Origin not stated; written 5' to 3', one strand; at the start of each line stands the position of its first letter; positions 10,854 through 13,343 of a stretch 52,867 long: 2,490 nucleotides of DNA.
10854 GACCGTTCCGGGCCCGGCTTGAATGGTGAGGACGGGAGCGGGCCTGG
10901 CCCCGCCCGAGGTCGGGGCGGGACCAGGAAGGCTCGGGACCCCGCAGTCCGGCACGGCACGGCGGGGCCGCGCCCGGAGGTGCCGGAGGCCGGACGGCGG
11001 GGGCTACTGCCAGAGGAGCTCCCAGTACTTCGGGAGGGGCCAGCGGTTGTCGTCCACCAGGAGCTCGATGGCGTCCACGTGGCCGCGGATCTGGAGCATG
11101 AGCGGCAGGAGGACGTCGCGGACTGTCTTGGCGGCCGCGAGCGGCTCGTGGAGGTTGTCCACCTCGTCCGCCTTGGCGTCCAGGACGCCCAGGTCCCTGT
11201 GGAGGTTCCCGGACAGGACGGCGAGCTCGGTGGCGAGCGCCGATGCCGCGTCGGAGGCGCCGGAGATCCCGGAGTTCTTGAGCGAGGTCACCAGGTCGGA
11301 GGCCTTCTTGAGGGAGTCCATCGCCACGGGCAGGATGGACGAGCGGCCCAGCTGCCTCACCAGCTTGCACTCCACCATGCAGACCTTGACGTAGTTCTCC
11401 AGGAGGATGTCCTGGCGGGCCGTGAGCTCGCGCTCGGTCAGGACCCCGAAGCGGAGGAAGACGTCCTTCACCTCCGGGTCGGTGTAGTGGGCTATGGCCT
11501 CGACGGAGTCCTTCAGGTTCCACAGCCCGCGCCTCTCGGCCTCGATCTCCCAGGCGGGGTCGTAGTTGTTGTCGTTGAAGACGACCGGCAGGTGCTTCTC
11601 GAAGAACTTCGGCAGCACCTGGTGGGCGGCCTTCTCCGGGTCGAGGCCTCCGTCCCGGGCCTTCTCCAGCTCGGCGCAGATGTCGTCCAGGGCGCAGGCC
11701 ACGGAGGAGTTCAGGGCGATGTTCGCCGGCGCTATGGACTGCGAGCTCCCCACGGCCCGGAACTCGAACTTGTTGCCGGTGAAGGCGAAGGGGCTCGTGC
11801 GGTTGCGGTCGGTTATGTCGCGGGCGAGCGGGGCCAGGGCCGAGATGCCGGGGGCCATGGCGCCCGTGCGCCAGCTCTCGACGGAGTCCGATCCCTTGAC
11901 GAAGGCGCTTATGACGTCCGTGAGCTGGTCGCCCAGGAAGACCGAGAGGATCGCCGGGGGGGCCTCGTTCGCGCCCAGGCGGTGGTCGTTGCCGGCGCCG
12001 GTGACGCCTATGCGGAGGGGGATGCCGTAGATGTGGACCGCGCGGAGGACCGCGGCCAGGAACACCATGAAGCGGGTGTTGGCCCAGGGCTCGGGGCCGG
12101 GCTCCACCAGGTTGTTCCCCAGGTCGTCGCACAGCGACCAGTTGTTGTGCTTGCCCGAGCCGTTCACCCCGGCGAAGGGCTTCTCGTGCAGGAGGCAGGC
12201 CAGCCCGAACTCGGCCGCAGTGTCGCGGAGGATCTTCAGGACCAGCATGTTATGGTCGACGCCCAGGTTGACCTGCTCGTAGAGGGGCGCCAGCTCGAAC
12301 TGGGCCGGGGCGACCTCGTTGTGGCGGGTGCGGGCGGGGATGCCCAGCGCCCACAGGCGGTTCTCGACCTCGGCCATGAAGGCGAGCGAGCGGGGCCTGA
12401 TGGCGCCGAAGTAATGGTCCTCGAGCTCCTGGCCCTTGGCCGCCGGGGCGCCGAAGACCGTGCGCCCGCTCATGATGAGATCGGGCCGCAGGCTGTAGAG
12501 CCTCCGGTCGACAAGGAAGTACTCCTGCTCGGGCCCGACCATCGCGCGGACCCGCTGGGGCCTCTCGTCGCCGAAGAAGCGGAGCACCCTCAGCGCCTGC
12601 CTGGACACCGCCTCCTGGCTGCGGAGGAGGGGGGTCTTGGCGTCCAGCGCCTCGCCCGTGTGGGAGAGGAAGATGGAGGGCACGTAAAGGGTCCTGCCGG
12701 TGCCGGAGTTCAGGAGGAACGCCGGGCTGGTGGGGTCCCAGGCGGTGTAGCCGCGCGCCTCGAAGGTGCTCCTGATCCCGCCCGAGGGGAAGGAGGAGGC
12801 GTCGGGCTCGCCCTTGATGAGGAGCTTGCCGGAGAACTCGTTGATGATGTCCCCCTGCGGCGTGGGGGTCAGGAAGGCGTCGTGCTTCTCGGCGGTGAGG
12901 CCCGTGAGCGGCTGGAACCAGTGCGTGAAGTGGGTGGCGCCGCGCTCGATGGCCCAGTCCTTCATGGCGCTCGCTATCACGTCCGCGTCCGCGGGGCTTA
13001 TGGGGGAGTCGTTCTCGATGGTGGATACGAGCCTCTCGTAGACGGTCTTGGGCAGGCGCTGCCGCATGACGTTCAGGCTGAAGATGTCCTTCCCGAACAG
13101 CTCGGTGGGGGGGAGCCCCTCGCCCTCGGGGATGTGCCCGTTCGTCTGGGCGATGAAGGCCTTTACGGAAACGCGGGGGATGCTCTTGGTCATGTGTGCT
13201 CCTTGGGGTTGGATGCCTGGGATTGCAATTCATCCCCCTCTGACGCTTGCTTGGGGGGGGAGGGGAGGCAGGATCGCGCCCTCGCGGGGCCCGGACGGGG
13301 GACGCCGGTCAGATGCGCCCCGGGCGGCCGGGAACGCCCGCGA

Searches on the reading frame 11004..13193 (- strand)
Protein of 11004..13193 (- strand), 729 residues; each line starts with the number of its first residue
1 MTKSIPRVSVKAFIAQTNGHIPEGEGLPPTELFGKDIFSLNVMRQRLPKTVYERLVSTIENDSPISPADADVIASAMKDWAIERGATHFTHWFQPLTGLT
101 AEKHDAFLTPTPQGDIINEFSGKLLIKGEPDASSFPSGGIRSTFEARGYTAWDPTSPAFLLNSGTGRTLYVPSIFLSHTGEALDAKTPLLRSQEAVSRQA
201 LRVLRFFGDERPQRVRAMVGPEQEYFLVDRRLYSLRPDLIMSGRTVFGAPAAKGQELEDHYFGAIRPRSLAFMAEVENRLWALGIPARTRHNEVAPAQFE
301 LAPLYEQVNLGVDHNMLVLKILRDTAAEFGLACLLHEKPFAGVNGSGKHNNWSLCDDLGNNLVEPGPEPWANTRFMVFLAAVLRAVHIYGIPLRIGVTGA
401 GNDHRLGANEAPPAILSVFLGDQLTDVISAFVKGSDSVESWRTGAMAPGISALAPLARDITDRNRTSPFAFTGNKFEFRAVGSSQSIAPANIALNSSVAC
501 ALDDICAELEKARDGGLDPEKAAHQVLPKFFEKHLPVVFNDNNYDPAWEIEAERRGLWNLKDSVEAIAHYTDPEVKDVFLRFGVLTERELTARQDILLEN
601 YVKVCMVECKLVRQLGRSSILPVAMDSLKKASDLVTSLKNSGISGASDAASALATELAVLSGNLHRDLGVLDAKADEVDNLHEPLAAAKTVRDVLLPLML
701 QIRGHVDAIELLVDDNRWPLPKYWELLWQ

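Call 84: search_protein_families(library=pfam, proteins=[window:11004-13193:-], max_evalue=0.0001)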
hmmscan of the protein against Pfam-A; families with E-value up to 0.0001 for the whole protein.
window:11004-13193:- (729 aa): 3 families
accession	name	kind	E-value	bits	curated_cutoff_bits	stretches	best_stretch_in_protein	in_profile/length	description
PF12437.13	GSIII_N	-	5.7e-74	247.5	25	1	31-192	3-160/160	Glutamine synthetase type III N terminal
PF18318.6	Gln-synt_C-ter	-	4.2e-28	97.9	22.7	1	523-637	2-116/118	Glutamine synthetase C-terminal domain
PF00120.29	Gln-synt_C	-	2.4e-15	56.9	24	1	215-366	20-168/344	Glutamine synthetase, catalytic domain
